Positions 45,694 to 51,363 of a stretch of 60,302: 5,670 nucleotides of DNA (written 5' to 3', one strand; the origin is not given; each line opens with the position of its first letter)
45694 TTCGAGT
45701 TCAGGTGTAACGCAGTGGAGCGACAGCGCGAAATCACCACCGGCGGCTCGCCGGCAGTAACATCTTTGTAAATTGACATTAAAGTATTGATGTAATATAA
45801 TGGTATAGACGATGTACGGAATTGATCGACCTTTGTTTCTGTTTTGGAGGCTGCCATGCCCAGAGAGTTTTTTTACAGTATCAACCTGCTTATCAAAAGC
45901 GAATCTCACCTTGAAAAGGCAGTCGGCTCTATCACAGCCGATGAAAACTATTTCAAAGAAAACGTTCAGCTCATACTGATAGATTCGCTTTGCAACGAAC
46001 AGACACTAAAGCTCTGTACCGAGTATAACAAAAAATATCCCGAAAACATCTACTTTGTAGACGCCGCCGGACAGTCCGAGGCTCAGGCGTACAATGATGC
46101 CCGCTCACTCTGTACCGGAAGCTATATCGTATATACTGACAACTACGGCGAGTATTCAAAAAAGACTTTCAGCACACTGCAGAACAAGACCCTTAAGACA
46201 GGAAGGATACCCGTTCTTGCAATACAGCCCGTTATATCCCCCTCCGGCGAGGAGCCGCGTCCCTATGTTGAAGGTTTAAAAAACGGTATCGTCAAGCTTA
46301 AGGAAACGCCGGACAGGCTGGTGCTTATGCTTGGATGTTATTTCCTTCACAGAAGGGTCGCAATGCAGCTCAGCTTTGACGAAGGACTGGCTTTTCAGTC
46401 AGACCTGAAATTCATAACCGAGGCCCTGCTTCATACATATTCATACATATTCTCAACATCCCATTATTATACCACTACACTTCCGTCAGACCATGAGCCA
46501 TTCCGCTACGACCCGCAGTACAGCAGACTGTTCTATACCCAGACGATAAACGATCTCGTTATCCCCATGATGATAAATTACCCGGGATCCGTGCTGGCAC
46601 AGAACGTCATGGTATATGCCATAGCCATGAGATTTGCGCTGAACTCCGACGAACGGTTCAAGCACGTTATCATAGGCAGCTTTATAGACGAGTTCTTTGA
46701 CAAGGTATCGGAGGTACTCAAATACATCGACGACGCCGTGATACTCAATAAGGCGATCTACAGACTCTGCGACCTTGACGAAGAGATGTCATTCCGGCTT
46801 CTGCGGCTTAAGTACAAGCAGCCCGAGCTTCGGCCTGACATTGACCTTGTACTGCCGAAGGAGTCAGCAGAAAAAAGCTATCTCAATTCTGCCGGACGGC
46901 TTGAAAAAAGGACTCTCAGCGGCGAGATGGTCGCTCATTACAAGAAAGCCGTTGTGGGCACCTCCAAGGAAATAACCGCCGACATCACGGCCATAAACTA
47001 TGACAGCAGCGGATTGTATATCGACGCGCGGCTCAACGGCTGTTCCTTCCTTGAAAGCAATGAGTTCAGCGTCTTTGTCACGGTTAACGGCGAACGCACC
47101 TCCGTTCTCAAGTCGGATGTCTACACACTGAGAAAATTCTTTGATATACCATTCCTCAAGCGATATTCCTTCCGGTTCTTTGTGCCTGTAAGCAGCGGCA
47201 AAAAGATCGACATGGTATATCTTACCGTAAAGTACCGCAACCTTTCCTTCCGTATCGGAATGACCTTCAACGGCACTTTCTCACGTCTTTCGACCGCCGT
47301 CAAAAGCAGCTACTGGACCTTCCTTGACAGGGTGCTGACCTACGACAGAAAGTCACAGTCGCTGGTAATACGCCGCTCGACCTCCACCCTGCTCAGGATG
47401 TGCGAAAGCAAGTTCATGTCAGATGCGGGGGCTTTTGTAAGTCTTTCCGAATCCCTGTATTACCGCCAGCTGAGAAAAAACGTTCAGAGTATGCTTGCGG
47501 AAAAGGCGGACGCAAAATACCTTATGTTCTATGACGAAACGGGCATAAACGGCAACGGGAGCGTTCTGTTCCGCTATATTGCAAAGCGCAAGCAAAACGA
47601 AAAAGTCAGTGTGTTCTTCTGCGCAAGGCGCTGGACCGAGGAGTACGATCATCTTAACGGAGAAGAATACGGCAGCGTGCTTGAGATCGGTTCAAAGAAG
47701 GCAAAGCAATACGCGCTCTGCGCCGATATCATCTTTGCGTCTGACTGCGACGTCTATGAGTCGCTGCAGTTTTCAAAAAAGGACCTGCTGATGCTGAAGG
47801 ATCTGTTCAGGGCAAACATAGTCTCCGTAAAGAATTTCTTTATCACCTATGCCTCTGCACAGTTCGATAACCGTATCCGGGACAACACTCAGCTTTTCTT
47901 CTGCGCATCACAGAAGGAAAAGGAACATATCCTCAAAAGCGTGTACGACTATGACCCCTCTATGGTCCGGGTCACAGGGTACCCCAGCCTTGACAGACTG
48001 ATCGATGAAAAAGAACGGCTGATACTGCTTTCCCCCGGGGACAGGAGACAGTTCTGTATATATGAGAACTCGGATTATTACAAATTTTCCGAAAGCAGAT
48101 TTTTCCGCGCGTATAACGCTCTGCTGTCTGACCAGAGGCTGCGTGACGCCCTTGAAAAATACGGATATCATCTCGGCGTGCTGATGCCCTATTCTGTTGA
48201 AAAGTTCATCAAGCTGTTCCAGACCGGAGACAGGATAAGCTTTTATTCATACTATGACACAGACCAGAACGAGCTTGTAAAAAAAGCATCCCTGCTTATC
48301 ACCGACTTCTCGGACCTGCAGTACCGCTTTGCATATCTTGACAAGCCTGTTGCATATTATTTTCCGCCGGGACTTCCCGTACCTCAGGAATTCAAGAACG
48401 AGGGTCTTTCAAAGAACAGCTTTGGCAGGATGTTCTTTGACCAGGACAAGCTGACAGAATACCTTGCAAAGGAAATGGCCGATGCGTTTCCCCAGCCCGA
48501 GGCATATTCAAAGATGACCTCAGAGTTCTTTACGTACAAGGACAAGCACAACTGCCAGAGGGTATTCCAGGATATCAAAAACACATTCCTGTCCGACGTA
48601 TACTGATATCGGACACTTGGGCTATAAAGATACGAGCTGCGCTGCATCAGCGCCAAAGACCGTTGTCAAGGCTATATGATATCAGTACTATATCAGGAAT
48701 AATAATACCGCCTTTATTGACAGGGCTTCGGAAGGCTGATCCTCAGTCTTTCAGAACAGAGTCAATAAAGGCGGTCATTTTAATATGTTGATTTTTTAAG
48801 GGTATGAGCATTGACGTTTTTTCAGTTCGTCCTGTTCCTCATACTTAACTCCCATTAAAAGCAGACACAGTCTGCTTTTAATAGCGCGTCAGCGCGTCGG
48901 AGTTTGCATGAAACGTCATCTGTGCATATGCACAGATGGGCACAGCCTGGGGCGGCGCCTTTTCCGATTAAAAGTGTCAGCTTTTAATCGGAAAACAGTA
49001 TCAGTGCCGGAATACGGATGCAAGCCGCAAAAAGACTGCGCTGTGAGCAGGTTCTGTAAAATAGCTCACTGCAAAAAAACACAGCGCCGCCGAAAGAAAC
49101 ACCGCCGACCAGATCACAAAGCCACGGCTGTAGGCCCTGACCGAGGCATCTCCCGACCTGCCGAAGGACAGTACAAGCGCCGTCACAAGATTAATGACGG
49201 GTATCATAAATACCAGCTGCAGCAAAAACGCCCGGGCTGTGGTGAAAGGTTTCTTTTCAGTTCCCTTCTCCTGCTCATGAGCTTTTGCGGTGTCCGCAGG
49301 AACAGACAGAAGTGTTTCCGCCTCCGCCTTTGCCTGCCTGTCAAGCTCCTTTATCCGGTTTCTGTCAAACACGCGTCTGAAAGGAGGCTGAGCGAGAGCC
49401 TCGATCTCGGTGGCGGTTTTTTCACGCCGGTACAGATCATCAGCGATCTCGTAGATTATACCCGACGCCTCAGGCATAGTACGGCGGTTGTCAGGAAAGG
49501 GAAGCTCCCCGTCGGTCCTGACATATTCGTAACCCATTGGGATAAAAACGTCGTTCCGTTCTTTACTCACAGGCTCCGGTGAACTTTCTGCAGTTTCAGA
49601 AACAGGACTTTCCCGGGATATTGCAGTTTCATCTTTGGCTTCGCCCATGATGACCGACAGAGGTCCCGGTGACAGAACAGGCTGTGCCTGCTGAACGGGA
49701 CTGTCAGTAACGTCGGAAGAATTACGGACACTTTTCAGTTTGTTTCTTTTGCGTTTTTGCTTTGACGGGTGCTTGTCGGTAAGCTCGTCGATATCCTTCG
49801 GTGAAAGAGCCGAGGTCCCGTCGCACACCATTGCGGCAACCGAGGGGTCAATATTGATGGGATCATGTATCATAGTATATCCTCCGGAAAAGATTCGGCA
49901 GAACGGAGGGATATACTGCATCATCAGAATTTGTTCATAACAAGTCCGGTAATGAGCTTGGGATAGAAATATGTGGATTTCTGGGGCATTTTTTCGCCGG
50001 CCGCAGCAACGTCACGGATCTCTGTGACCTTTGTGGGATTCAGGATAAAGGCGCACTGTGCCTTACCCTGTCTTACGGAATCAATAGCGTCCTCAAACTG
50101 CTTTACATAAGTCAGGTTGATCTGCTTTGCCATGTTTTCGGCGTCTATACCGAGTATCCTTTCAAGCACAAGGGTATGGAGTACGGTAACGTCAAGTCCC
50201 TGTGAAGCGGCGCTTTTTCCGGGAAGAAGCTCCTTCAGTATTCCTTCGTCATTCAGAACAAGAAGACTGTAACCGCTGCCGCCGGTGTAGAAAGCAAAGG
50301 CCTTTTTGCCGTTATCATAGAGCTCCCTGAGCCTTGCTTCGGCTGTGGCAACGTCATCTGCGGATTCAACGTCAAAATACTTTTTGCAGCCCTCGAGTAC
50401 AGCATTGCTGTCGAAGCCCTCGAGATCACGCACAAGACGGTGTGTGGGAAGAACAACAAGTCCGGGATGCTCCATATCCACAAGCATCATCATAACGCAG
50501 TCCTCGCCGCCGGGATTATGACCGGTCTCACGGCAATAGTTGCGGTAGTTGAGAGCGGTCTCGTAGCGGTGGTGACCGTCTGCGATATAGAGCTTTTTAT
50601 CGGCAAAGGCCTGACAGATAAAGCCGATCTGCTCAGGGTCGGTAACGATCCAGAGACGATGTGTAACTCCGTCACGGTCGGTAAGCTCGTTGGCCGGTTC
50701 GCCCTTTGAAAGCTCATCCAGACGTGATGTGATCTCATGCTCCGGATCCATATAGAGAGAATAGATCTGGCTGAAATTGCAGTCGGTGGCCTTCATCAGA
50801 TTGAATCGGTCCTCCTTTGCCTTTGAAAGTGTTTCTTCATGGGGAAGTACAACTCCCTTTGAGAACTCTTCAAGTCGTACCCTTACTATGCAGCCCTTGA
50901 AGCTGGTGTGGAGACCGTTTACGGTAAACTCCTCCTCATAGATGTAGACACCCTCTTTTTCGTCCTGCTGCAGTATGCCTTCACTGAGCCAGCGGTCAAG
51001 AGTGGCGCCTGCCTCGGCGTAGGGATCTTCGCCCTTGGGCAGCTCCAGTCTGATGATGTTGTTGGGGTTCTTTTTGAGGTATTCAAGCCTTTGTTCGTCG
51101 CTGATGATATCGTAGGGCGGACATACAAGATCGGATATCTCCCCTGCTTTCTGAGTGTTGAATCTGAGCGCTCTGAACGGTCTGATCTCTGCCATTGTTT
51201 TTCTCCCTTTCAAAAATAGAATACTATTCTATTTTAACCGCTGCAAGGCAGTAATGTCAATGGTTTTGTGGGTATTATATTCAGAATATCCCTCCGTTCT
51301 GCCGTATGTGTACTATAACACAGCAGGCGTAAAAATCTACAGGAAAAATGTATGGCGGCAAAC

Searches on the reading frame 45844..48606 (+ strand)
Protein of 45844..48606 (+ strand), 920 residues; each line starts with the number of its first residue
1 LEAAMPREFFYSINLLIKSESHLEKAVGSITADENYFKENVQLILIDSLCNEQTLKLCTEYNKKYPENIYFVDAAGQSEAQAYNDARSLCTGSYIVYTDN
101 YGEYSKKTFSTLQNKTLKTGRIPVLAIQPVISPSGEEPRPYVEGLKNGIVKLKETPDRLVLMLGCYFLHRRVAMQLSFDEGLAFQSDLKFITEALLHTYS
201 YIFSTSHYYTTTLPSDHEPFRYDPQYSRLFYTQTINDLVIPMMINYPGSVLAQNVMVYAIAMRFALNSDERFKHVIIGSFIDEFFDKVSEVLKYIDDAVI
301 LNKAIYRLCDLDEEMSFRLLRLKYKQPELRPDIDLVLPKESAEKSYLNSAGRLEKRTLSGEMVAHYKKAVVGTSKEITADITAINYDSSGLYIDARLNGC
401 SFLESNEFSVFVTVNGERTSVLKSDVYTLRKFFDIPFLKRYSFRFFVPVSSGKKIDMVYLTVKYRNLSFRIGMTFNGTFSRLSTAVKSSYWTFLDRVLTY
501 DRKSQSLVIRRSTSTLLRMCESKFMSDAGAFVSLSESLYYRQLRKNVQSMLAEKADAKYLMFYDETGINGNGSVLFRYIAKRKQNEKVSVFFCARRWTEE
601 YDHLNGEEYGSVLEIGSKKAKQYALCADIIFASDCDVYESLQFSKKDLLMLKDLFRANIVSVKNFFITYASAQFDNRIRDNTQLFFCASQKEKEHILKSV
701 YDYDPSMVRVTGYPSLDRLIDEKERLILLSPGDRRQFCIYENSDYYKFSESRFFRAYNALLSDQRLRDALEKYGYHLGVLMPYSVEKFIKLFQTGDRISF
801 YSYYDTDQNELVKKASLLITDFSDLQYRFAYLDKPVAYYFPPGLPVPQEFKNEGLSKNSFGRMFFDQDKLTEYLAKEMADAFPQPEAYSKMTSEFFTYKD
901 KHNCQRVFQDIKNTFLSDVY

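Call 11: search_protein_families(library=ncbifam, proteins=[window:45844-48606:+])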
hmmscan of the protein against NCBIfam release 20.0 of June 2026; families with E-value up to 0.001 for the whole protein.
window:45844-48606:+ (920 aa): 1 family
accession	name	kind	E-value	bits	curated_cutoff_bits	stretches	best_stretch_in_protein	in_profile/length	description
TIGR03111.1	glyc2_xrt_Gpos1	hypoth_equivalog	0.00015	20.7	363.95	1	18-109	59-149/439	TIGR03111 family XrtG-associated glycosyltransferase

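Call 61: search_protein_families(library=pfam, proteins=[window:45844-48606:+], max_evalue=0.001)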
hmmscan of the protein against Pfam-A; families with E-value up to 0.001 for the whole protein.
window:45844-48606:+ (920 aa): 2 families
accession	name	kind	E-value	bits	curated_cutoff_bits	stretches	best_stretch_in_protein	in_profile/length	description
PF04464.20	Glyphos_transf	-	3.4e-16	59.6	22.1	1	555-911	13-365/367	CDP-Glycerol:Poly(glycerophosphate) glycerophosphotransferase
PF00535.33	Glycos_transf_2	-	1.2e-05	25.8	23.3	1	21-149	11-139/168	Glycosyl transferase family 2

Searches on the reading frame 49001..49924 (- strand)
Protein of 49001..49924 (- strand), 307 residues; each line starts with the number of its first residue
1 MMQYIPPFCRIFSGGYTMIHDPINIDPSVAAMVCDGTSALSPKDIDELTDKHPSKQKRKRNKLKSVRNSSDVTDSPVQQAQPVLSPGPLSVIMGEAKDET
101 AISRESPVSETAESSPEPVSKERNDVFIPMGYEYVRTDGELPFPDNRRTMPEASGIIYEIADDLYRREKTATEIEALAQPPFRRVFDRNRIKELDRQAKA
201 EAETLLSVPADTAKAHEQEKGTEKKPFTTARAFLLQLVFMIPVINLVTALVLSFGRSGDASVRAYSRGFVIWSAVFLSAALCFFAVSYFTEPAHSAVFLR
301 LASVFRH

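Call 11: search_protein_families(library=ncbifam, proteins=[window:49001-49924:-])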
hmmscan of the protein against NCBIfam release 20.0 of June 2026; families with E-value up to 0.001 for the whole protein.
window:49001-49924:- (307 aa): 0 families

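Call 15: find_encoding_contigs(protein=window:49001-49924:-, flank=4000, max_places=10)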
Protein window:49001-49924:- (307 aa): no gene with exactly this product is on record in the collection.

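Call 28: find_homologous_proteins(query=window:49001-49924:-)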
Query window:49001-49924:- (307 aa): 6 proteins with E <= 0.001 among 1768 candidates.
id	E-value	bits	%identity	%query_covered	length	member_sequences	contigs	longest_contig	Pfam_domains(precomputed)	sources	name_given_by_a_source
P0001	1.6e-185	633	100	94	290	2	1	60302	-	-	-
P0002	5.6e-48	182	47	63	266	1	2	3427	-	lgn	-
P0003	9.5e-45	171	47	59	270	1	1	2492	-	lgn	-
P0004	1.4e-43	167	42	72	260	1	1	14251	-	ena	-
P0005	8.3e-40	155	38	84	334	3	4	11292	-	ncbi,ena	-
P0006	1.2e-37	148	43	57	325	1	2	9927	-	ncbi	-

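Call 44: find_encoding_contigs(protein=P0001, flank=1000, max_places=3)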
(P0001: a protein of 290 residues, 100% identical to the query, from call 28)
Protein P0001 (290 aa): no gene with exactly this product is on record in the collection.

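Call 61: search_protein_families(library=pfam, proteins=[window:49001-49924:-], max_evalue=0.001)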
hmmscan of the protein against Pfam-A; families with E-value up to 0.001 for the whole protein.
window:49001-49924:- (307 aa): 0 families

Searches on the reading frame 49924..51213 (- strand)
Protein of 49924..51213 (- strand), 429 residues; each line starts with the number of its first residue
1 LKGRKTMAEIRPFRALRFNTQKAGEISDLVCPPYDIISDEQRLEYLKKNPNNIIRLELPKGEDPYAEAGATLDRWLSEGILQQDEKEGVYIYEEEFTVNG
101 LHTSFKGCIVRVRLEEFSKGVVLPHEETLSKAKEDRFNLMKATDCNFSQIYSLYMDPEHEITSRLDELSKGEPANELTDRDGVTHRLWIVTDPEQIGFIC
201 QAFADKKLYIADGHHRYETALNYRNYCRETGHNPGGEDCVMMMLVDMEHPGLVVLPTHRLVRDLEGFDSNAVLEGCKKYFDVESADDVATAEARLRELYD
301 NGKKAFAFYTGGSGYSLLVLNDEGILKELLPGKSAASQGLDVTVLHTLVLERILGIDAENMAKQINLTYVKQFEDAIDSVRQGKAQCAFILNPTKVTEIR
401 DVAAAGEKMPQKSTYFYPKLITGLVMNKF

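Call 11: search_protein_families(library=ncbifam, proteins=[window:49924-51213:-])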
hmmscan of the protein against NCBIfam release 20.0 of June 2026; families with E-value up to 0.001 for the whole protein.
window:49924-51213:- (429 aa): 0 families

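Call 61: search_protein_families(library=pfam, proteins=[window:49924-51213:-], max_evalue=0.001)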
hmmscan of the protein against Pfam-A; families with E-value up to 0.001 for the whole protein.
window:49924-51213:- (429 aa): 1 family
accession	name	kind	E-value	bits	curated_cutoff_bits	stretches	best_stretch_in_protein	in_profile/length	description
PF06245.16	DUF1015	-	4.7e-97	325.3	25.8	1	10-327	1-311/325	Protein of unknown function (DUF1015)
